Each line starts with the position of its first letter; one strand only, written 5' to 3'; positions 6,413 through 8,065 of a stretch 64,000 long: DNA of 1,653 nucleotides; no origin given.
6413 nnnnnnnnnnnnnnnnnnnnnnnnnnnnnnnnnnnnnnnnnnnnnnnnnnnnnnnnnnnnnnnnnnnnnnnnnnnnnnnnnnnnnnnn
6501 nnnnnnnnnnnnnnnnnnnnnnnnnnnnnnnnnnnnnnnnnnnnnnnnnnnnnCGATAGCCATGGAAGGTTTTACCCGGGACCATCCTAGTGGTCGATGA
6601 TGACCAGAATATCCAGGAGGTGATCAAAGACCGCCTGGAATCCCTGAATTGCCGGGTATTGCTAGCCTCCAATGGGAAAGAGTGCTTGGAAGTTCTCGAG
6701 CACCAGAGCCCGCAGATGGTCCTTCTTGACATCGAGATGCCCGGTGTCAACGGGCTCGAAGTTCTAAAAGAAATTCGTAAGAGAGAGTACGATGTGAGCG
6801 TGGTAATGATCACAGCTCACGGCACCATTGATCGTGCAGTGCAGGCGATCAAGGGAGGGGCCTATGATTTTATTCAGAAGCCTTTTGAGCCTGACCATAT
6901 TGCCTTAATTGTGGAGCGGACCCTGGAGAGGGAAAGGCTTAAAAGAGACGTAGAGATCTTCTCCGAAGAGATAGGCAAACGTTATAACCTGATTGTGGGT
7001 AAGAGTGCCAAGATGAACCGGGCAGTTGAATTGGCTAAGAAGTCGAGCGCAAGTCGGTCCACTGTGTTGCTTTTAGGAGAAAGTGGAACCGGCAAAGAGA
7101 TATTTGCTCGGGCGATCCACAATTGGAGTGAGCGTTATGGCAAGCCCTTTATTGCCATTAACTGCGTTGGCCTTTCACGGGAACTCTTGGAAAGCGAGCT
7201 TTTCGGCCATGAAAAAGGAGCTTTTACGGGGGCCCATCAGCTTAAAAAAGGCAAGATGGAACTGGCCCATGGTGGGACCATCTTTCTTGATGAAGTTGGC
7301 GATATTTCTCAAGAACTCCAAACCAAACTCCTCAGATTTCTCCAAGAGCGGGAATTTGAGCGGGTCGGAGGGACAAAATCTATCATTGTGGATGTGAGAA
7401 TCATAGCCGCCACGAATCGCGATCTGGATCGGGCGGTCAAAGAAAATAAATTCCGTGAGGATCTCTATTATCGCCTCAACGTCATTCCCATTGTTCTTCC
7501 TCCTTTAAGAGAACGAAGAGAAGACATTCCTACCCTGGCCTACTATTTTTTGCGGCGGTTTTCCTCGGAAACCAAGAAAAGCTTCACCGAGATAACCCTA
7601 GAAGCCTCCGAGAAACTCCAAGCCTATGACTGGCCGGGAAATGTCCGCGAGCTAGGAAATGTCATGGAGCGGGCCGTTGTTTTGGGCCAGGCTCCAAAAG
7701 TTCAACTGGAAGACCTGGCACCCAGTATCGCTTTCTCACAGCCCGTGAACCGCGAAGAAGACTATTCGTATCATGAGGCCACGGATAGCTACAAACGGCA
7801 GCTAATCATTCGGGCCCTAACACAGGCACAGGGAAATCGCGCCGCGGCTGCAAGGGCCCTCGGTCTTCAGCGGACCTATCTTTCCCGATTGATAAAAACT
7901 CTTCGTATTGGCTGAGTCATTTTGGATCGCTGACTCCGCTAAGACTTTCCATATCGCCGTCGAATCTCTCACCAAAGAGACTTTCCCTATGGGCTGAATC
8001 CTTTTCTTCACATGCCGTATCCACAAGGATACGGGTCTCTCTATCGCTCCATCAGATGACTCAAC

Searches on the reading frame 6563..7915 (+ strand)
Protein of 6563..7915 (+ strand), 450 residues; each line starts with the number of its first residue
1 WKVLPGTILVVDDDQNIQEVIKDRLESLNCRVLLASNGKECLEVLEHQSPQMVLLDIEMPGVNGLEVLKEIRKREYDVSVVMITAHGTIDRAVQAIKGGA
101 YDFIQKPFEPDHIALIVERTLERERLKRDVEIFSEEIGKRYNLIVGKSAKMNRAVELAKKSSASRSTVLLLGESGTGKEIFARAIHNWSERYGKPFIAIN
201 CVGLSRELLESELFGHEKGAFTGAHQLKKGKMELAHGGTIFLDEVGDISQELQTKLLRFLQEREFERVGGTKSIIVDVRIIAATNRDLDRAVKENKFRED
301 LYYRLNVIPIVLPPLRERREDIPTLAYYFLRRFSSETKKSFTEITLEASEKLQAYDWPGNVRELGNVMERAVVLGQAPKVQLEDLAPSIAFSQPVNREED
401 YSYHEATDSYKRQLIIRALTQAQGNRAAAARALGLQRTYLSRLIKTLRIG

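Call 6: search_protein_families(library=pfam, proteins=[window:6590-7915:+])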
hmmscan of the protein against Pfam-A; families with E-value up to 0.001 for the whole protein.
window:6590-7915:+ (441 aa): 9 families
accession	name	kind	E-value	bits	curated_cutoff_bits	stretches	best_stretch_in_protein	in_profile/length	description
PF00158.32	Sigma54_activat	-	7.6e-72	240.9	20.2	1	135-301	1-167/168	Sigma-54 interaction domain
PF00072.30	Response_reg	-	3.5e-31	108.1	30.2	1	2-107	4-109/111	Response regulator receiver domain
PF25601.1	AAA_lid_14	-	6.8e-26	90.4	27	1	307-389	1-83/87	AAA+ ATPase lid domain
PF14532.12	Sigma54_activ_2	-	9.3e-19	68.5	25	1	136-306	1-138/138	Sigma-54 interaction domain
PF07728.20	AAA_5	-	8.6e-09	36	22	1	159-293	2-136/139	AAA domain (dynein-related subfamily)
PF01078.27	Mg_chelatase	-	2.1e-06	27.7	20.3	0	214-276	93-157/207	Magnesium chelatase, subunit ChlI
PF00004.35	AAA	-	5.2e-06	27.4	21.2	1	159-289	1-124/131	ATPase family associated with various cellular activities (AAA)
PF02954.25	HTH_8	-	2.3e-05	24.5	22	1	403-433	7-37/42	Bacterial regulatory protein, Fis family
PF07724.20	AAA_2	-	0.00017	22.1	27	1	157-287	4-135/166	AAA domain (Cdc48 subfamily)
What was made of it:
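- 6563..7915 (+): NtrC-type bacterial enhancer-binding protein, 450 aa: REC, AAA+ sigma-54 interaction domain (GAFTGA at 7217-7234), AAA lid and Fis-type HTH (recognition helix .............). Pfam (call 6).
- Checked: The gene at 6563-7915 has Response_reg, Sigma54_activat (E 8e-72), AAA_lid_14 and HTH_8 domains (call 6).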

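Call 29: find_homologous_proteins(query=window:6563-7915:+, max_evalue=1e-50)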
Query window:6563-7915:+ (450 aa): 7999 proteins with E <= 1e-50 among 8000 candidates; the best 120 are listed.
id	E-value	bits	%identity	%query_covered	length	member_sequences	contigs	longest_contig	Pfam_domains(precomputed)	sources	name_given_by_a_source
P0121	4.6e-288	973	100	99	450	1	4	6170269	PF00158.33,PF25601.2,PF02954.26,PF00004.36,PF14532.13,PF07728.21,PF00072.31,PF01078.28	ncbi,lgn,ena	-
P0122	8.5e-285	962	100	98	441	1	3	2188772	PF00158.33,PF25601.2,PF02954.26,PF00004.36,PF14532.13,PF07728.21,PF00072.31,PF01078.28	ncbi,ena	-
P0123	5.6e-264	894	91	99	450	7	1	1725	PF00158.33,PF25601.2,PF00004.36,PF14532.13,PF07728.21,PF00072.31,PF01078.28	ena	-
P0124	3.4e-229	779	78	99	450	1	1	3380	PF00158.33,PF25601.2,PF02954.26,PF00004.36,PF14532.13,PF07728.21,PF00072.31,PF01078.28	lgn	-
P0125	4.9e-224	762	77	100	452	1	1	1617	PF00158.33,PF07724.21,PF25601.2,PF02954.26,PF00004.36,PF14532.13,PF07728.21,PF00072.31,PF01078.28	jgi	jgi:DNA-binding NtrC family response regulator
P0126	2.5e-223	760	77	100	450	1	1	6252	PF00158.33,PF07724.21,PF25601.2,PF02954.26,PF14532.13,PF07728.21,PF00072.31,PF01078.28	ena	-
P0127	5.5e-223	759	77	99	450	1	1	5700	PF00158.33,PF07724.21,PF25601.2,PF02954.26,PF00004.36,PF14532.13,PF07728.21,PF00072.31,PF01078.28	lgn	-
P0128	5.8e-220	749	76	99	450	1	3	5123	PF00158.33,PF25601.2,PF02954.26,PF14532.13,PF07728.21,PF00072.31,PF01078.28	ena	-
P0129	3.4e-219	746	75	98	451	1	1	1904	PF00158.33,PF25601.2,PF00004.36,PF14532.13,PF07728.21,PF00072.31,PF01078.28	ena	-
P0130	8.7e-219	745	77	98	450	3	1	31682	PF00158.33,PF07724.21,PF25601.2,PF02954.26,PF14532.13,PF07728.21,PF00072.31,PF01078.28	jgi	-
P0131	1.2e-218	744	75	100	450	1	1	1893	PF00158.33,PF07724.21,PF25601.2,PF02954.26,PF14532.13,PF07728.21,PF00072.31,PF01078.28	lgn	-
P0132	2.5e-217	740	76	99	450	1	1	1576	PF00158.33,PF25601.2,PF02954.26,PF00004.36,PF14532.13,PF07728.21,PF00072.31,PF01078.28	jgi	jgi:DNA-binding NtrC family response regulator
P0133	3.9e-217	739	75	100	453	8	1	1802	PF00158.33,PF07724.21,PF25601.2,PF02954.26,PF00004.36,PF14532.13,PF07728.21,PF00072.31,PF01078.28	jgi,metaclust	metaclust:\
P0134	4.3e-217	739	76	95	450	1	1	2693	PF00158.33,PF07724.21,PF25601.2,PF02954.26,PF00004.36,PF14532.13,PF07728.21,PF00072.31,PF01078.28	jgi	jgi:DNA-binding NtrC family response regulator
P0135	1.1e-216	738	76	99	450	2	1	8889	PF00158.33,PF07724.21,PF25601.2,PF02954.26,PF14532.13,PF07728.21,PF00072.31,PF01078.28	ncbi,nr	ncbi:sigma-54-dependent Fis family transcriptional regulator [bacterium]|nr:MAG: sigma-54-dependent 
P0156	1.1e-212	725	73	100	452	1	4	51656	PF00158.33,PF07724.21,PF25601.2,PF02954.26,PF00004.36,PF14532.13,PF07728.21,PF00072.31,PF01078.28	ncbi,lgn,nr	ncbi:MAG: sigma-54-dependent Fis family transcriptional regulator [Deltaproteobacteria bacterium]|nr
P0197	1.3e-208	711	72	98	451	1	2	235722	PF00158.33,PF25601.2,PF14532.13,PF07728.21,PF00072.31,PF01078.28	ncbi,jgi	ncbi:MAG TPA: sigma-54 dependent transcriptional regulator [Candidatus Binatia bacterium]|jgi:DNA-bi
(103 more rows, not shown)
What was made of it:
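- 6563..7915 (+): More than 100 orthologues at 70-78% identity (call 29).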

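Call 30: find_encoding_contigs(protein=P0130, flank=6000, max_places=2)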
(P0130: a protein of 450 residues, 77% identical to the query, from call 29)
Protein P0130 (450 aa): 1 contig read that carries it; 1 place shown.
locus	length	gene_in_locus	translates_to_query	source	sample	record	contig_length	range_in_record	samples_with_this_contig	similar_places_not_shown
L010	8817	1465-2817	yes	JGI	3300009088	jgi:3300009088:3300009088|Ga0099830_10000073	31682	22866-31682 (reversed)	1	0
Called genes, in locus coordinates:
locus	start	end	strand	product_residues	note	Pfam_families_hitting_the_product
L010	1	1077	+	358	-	?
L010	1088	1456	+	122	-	PF00072:Response_reg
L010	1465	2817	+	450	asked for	PF00072:Response_reg, PF01078:Mg_chelatase (faint), PF00158:Sigma54_activat, PF14532:Sigma54_activ_2, PF07724:AAA_2 (faint), PF07728:AAA_5, PF25601:AAA_lid_14, PF02954:HTH_8 (weak)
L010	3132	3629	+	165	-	-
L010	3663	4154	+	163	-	-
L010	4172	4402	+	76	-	-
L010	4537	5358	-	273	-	PF04909:Amidohydro_2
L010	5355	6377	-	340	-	PF13379:NMT1_2, PF09084:NMT1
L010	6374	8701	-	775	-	PF03176:MMPL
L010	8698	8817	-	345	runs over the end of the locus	PF15902:Sortilin-Vps10 (faint), PF14870:PSII_BNR, PF02012:BNR (faint), PF14870:PSII_BNR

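Call 31: find_encoding_contigs(protein=P0126, flank=6000, max_places=2)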
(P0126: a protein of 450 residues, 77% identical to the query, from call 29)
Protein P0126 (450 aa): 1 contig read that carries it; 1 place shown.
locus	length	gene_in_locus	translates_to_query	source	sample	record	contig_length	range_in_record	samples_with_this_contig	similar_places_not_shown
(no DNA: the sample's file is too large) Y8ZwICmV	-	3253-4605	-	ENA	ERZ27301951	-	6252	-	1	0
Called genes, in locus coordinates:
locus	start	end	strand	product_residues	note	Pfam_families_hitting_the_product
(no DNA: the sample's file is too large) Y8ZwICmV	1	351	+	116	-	?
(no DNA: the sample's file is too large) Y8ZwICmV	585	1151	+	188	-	-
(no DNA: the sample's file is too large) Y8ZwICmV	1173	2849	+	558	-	PF01590:GAF, PF13185:GAF_2, PF13492:GAF_3, PF00989:PAS, PF08448:PAS_4, PF13426:PAS_9, PF00512:HisKA, PF02518:HATPase_c, +2 more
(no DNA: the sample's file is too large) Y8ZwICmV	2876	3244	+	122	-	PF00072:Response_reg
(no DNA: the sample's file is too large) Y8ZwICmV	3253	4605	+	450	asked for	PF00072:Response_reg, PF00158:Sigma54_activat, PF01078:Mg_chelatase (faint), PF14532:Sigma54_activ_2, PF07724:AAA_2 (weak), PF07728:AAA_5, PF25601:AAA_lid_14, PF02954:HTH_8 (faint)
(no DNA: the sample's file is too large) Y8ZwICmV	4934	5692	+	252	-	PF00211:Guanylate_cyc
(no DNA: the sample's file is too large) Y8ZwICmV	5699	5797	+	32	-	-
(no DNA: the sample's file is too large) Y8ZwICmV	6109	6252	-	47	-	?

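Call 32: find_encoding_contigs(protein=P0156, flank=6000, max_places=3)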
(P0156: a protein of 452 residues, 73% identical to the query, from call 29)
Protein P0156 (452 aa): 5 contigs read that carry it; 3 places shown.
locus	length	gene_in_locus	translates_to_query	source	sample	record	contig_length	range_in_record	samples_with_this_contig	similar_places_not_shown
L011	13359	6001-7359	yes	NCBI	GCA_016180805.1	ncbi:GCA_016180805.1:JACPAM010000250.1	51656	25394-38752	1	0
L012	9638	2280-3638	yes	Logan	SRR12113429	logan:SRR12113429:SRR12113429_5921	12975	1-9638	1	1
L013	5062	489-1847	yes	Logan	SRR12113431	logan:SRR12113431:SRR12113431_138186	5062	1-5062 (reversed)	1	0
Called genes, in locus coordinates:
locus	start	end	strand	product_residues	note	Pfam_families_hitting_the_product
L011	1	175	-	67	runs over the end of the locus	PF04945:YHS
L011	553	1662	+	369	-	PF07883:Cupin_2, PF12973:Cupin_7 (faint), PF02311:AraC_binding (faint), PF03079:ARD (faint), PF05899:Cupin_3 (faint), PF07883:Cupin_2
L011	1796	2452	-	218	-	PF00730:HhH-GPD, PF00633:HHH (weak)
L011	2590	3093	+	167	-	PF00293:NUDIX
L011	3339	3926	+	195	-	-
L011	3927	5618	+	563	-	PF01590:GAF, PF13185:GAF_2, PF13492:GAF_3, PF00989:PAS, PF08448:PAS_4, PF13426:PAS_9, PF00512:HisKA, PF02518:HATPase_c, +2 more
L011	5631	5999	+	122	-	PF00072:Response_reg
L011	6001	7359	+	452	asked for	PF00072:Response_reg, PF00004:AAA (faint), PF00158:Sigma54_activat, PF14532:Sigma54_activ_2, PF07724:AAA_2 (weak), PF07728:AAA_5, PF25601:AAA_lid_14, PF02954:HTH_8 (weak), +1 more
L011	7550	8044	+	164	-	-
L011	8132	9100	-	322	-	PF09084:NMT1, PF13379:NMT1_2, PF12974:Phosphonate-bd (weak)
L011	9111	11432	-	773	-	PF03176:MMPL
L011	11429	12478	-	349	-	PF14870:PSII_BNR, PF15902:Sortilin-Vps10 (faint), PF25852:DUF6242_C (faint), PF02012:BNR (faint), PF14870:PSII_BNR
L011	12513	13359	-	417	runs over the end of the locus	PF07044:DUF1329, PF17131:TP_0789-like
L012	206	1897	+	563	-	PF01590:GAF, PF13185:GAF_2, PF13492:GAF_3, PF00989:PAS, PF08448:PAS_4, PF13426:PAS_9, PF00512:HisKA, PF02518:HATPase_c, +2 more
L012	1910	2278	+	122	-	PF00072:Response_reg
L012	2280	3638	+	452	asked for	PF00072:Response_reg, PF00004:AAA (faint), PF00158:Sigma54_activat, PF14532:Sigma54_activ_2, PF07724:AAA_2 (weak), PF07728:AAA_5, PF25601:AAA_lid_14, PF02954:HTH_8 (weak), +1 more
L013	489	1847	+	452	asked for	PF00072:Response_reg, PF00004:AAA (faint), PF00158:Sigma54_activat, PF14532:Sigma54_activ_2, PF07724:AAA_2 (weak), PF07728:AAA_5, PF25601:AAA_lid_14, PF02954:HTH_8 (weak), +1 more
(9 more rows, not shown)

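Call 43: search_protein_families(library=ncbifam, proteins=[L011:7550-8044:+, L010:3132-3629:+, window:6563-7915:+], max_evalue=0.01)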
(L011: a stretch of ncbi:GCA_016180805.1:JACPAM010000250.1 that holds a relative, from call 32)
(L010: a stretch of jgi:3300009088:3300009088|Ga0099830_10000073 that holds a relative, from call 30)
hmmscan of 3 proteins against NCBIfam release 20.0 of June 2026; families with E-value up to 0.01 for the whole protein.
L011:7550-8044:+ (164 aa): 0 families

L010:3132-3629:+ (165 aa): 0 families

window:6563-7915:+ (450 aa): 119 families (the best 25 are shown)
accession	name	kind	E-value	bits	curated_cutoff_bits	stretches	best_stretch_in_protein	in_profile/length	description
NF008469.0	PRK11361.1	equivalog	3.7e-138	461.1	714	1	7-440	6-447/461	acetoacetate metabolism transcriptional regulator AtoC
TIGR02915.1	PEP_resp_reg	equivalog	2.4e-131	438.7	502.6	1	8-448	1-443/445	PEP-CTERM-box response regulator transcription factor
TIGR01818.1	ntrC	equivalog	1.3e-130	436.3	558.6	2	8-397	1-389/463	nitrogen regulation protein NR(I)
NF041946.1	LuxO_transreg_Vib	equivalog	9e-124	413.8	800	1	11-400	2-391/463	quorum-sensing sigma-54 dependent transcriptional regulator LuxO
NF051870.1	NAssimRespRegNtrX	equivalog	2.3e-122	409.2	600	1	8-448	4-451/452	nitrogen assimilation response regulator NtrX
TIGR01817.1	nifA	equivalog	2.3e-114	383.1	528.85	1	115-385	169-438/534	nif-specific transcriptional activator NifA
NF007689.0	PRK10365.1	equivalog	4e-113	378.5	760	1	8-440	8-436/441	sigma-54-dependent response regulator transcription factor ZraR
NF041552.1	TF_PrdR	equivalog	3.9e-111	372.2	795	1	126-441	254-570/577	sigma-54 dependent transcriptional regulator PrdR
NF008176.1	PRK10923.1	equivalog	1.5e-110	370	620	1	6-393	4-389/469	nitrogen regulation protein NR(I)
NF011695.0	PRK15115.1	equivalog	9.7e-110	367.4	763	1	5-444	6-433/445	two-component system response regulator GlrR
NF049963.1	RespRegFlgRCampy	domain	1.3e-101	340.5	750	1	8-447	3-427/429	fla regulon two-component system response regulator FlgR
NF003451.0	PRK05022.1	equivalog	1.1e-100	337.8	476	1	126-449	174-510/512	nitric oxide reductase transcriptional regulator NorR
NF050807.1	TransRegFlbDCaul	equivalog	6.5e-98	328.5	750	1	35-436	30-427/454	sigma-54-dependent transcriptional regulator FlbD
NF041906.1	V4R_TF_MobR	exception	5e-97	325.6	999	1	121-445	212-542/544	phenol degradation transcriptional regulator MobR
NF038308.1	RNA_repair_RtcR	equivalog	5.5e-97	325.8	650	1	83-441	117-505/530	RNA repair transcriptional activator RtcR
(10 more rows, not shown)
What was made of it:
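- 6563..7915 (+): Below the cut-off of every NCBIfam equivalog (call 43).
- Closest known: NtrC/AtoC/ZraR-type two-component sigma-54 systems. Same: AtoC is the best NCBIfam match, followed by the PEP-CTERM regulator and NtrC (call 43).
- Closest known: NtrC/AtoC/ZraR-type two-component sigma-54 systems. Different: The protein scores below the cut-off of every curated equivalog (AtoC 461 bits against 714; NtrC 436 against 559; call 43), so it belongs to an unnamed subfamily.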

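Call 51: list_cluster_members(proteins=[P0121, P0001, P0243, P0130])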
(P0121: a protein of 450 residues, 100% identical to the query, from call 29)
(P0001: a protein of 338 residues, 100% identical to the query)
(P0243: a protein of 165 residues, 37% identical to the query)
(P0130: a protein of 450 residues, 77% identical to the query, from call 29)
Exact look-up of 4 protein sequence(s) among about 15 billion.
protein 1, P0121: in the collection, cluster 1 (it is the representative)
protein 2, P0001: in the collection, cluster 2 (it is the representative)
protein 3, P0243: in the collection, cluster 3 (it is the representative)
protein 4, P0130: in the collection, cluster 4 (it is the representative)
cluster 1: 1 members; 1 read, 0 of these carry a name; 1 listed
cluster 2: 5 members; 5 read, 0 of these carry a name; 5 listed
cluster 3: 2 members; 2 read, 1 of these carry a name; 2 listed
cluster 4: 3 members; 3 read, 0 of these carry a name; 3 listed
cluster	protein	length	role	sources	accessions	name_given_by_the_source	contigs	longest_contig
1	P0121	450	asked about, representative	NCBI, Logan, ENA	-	-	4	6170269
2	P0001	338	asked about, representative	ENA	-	-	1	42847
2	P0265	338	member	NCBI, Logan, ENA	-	-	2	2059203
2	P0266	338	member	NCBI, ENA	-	-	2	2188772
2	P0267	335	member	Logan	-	-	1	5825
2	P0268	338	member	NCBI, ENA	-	-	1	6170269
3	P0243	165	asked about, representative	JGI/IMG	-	hypothetical protein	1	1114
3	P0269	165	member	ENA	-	-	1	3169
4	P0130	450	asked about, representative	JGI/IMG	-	-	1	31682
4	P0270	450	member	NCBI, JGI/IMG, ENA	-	-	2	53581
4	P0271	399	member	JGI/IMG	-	-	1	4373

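Call 53: find_encoding_contigs(protein=P0197, flank=5000, max_places=3)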
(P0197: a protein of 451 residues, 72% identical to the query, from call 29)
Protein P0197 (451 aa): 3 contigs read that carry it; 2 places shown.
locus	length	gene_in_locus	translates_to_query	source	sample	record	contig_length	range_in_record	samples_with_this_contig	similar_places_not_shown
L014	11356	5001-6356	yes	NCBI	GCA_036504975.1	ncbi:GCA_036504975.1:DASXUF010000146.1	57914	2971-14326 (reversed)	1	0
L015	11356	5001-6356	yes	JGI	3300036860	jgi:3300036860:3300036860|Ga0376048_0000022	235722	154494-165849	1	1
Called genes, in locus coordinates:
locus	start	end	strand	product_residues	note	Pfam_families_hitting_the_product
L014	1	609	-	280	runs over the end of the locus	PF13432:TPR_16 (weak), PF13414:TPR_11, PF13432:TPR_16 (weak), PF00515:TPR_1, PF07719:TPR_2, PF13371:TPR_9 (weak), PF07719:TPR_2, PF14559:TPR_19, +11 more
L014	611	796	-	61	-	-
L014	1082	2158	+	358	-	PF04909:Amidohydro_2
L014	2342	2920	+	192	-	-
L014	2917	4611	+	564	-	PF01590:GAF, PF13185:GAF_2, PF13492:GAF_3, PF00989:PAS, PF08448:PAS_4, PF13426:PAS_9, PF00512:HisKA, PF02518:HATPase_c, +2 more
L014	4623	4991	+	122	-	PF00072:Response_reg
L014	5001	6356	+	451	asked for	PF00072:Response_reg, PF00158:Sigma54_activat, PF01078:Mg_chelatase (faint), PF14532:Sigma54_activ_2, PF07728:AAA_5, PF25601:AAA_lid_14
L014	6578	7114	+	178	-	-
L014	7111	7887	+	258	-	PF00211:Guanylate_cyc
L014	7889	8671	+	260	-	-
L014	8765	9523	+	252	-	PF00106:adh_short, PF01370:Epimerase (faint), PF08659:KR, PF13561:adh_short_C2, PF23441:SDR (weak)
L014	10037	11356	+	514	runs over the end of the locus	PF00171:Aldedh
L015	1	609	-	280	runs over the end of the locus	PF13432:TPR_16 (weak), PF13414:TPR_11, PF13432:TPR_16 (weak), PF00515:TPR_1, PF07719:TPR_2, PF25062:ARM_TT21_N (weak), PF13432:TPR_16, PF14559:TPR_19, +10 more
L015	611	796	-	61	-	-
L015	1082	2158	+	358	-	PF04909:Amidohydro_2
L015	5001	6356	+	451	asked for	PF00072:Response_reg, PF00158:Sigma54_activat, PF01078:Mg_chelatase (faint), PF14532:Sigma54_activ_2, PF07728:AAA_5, PF25601:AAA_lid_14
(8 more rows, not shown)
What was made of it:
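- The order [~190 aa]-[GAF-PAS kinase]-[REC]-[bEBP]-[USP-like target] recurs in L010, L011 and L014 (calls 30, 32, 53).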

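Call 61: find_homologous_proteins(query=A10, max_evalue=0.001)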
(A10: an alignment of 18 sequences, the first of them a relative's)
Query A10 (18 sequences) (165 aa, profile of the alignment): 64 proteins with E <= 0.001 among 8000 candidates.
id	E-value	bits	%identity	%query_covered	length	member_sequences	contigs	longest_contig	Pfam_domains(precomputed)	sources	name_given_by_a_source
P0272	7.1e-67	242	53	98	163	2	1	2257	-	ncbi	-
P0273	7.5e-66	239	53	98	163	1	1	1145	-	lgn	-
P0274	1.1e-64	235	53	98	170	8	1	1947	-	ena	-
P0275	1.4e-64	235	41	98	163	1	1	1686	-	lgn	-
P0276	1.6e-64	234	57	98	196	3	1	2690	-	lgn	-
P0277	8.6e-64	232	54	100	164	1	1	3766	-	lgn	-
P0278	6.0e-62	226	51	98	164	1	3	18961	-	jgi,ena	-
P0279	1.7e-60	221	49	98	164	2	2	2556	-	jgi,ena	-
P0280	5.8e-60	220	39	98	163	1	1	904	-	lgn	-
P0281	6.0e-60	220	53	98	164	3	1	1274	-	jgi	jgi:hypothetical protein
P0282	1.4e-58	215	38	98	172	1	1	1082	-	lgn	-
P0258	4.3e-55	204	28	96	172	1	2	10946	-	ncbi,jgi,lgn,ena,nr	ncbi:MAG TPA: hypothetical protein VKH64_01390 [Candidatus Binatia bacterium]|nr:hypothetical protei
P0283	1.0e-54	203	38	98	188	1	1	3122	-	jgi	-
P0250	2.8e-54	201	26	90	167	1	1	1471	-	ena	-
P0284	4.4e-54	200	36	98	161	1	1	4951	-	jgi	jgi:hypothetical protein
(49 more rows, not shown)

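Call 70: predict_structure(alignment_id=A11)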
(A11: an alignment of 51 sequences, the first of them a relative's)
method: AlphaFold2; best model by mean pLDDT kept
length: 165 residues; sequences in the alignment: 51
mean_pLDDT: 62.4   pTM: 0.58
mean pLDDT of the five models: 62.4, 62.3, 61.0, 60.4, 57.6
residues with pLDDT >= 90: 0; 70-90: 73; 50-70: 34; < 50: 58
segments of 3 or more residues with pLDDT < 50: 41-73, 130-144, 148-153, 163-165
pLDDT, mean of each block of 10 residues (from residue 1): 81 72 84 79 37 33 42 54 65 83 79 80 72 44 48 57 44
secondary structure, 60 per line:
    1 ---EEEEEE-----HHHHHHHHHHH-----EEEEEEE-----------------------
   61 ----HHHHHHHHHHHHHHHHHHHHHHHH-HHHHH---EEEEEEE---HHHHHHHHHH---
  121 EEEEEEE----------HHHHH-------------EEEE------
elements in order: E4-9 H15-25 E31-37 H65-88 H90-94 E98-104 H108-117 E121-127 H138-142 E156-159
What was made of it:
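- On Universal stress protein (PF00582): Model pLDDT is 62 (call 70).
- Tried and rejected: The 165-aa family had to be modelled instead (call 70).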

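Call 72: fold_search(model_id=the predicted structure, library=pdb)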
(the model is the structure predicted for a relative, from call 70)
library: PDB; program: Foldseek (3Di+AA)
matches with E <= 10: 844; with E <= 0.001: 0
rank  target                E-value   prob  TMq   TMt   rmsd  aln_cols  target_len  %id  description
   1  3hgm_A                1.1e-02  0.95  0.36  0.39  10.7       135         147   14  Universal Stress Protein TeaD from the TRAP transporter TeaABC of Halomonas elongata (released 2010-03-02)
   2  3s3t_B                1.3e-02  0.99  0.43  0.47   6.1       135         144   16  Universal stress protein UspA from Lactobacillus plantarum (released 2011-06-08)
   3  3tnj                  1.8e-02  0.72  0.29  0.34   8.3       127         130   14  Crystal structure of universal stress protein from Nitrosomonas europaea with AMP bound (released 2011-09-14)
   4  3s3t_A                1.9e-02  0.99  0.46  0.51   5.7       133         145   14  Universal stress protein UspA from Lactobacillus plantarum (released 2011-06-08)
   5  2dum_A                2.9e-02  0.96  0.44  0.49   9.5       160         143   12  Crystal structure of hypothetical protein, PH0823 (released 2007-01-24)
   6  3idf_A                2.9e-02  0.87  0.33  0.38   7.3       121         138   13  The Crystal Structure of a USP-like protein from Wolinella succinogenes to 2.0A (released 2009-08-04)
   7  3hgm_D                3.3e-02  0.90  0.38  0.43   8.1       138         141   14  Universal Stress Protein TeaD from the TRAP transporter TeaABC of Halomonas elongata (released 2010-03-02)
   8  2gm3_A                3.7e-02  0.96  0.43  0.46   6.6       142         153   15  Crystal Structure of an Universal Stress Protein Family Protein from Arabidopsis Thaliana At3g01520 with AMP Bound (released 2006-04-18)
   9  3hgm_C                3.7e-02  0.63  0.34  0.39   9.2       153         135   13  Universal Stress Protein TeaD from the TRAP transporter TeaABC of Halomonas elongata (released 2010-03-02)
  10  3cis_C                3.9e-02  0.97  0.41  0.25   8.7       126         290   14  The Crystal Structure of Rv2623 from Mycobacterium tuberculosis (released 2009-03-17)
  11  6xl1_A                4.2e-02  0.63  0.31  0.16   9.8       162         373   12  crystal structure of cA4-activated Card1(D294N) (released 2020-12-30)
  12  2pfs                  4.5e-02  0.82  0.33  0.41   8.2       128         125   17  Crystal structure of universal stress protein from Nitrosomonas europaea (released 2007-05-08)
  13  6yv7_B                7.1e-02  0.63  0.31  0.17   5.9       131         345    9  Mannosyltransferase PcManGT from Pyrobaculum calidifontis (released 2020-07-22)
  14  1tq8_E                8.0e-02  0.92  0.42  0.53   6.5       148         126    9  Crystal Structure of protein Rv1636 from Mycobacterium tuberculosis H37Rv (released 2004-06-29)
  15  2gm3_F                8.6e-02  0.85  0.41  0.45   7.0       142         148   15  Crystal Structure of an Universal Stress Protein Family Protein from Arabidopsis Thaliana At3g01520 with AMP Bound (released 2006-04-18)
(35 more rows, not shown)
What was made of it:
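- On Universal stress protein (PF00582): Foldseek E-values are 0.01-0.04 (call 72).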
